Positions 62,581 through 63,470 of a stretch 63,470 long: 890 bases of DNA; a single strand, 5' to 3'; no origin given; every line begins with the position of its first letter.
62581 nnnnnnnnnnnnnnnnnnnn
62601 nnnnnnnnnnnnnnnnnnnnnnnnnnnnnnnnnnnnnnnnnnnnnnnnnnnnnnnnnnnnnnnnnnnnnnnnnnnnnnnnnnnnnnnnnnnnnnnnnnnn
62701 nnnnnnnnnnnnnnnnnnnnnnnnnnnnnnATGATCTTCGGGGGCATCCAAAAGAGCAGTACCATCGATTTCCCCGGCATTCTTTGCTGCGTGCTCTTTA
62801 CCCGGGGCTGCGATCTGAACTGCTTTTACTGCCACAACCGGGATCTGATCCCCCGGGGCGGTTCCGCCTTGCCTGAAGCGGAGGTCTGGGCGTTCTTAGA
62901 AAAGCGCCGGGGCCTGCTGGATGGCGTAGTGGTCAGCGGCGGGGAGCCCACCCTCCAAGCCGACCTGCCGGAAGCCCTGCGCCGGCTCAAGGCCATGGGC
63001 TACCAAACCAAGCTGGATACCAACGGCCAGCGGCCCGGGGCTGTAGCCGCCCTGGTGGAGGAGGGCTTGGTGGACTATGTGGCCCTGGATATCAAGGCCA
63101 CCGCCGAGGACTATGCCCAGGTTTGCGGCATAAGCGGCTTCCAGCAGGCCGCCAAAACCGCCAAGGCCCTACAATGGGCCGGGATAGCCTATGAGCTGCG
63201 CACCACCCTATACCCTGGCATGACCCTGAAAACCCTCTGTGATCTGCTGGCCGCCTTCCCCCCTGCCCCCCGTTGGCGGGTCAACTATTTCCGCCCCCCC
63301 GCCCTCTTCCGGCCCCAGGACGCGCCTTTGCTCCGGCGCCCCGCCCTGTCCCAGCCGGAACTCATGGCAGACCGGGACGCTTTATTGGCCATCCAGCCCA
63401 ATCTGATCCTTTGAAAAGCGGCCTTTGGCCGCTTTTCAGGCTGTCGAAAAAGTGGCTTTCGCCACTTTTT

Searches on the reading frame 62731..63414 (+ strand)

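Call 82: search_protein_families(library=pfam, proteins=[window:62731-63414:+], max_evalue=0.01)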
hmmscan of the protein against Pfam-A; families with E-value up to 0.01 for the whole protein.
window:62731-63414:+ (227 aa): 3 families
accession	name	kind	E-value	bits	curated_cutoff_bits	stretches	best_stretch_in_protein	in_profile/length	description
PF04055.27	Radical_SAM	-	2e-22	80.6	29.5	1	22-173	2-163/166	Radical SAM superfamily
PF13353.11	Fer4_12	-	3e-07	31.2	22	1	19-79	7-69/137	4Fe-4S single cluster domain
PF13344.12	Hydrolase_6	-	0.0096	16.4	27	0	63-101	5-41/101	Haloacid dehalogenase-like hydrolase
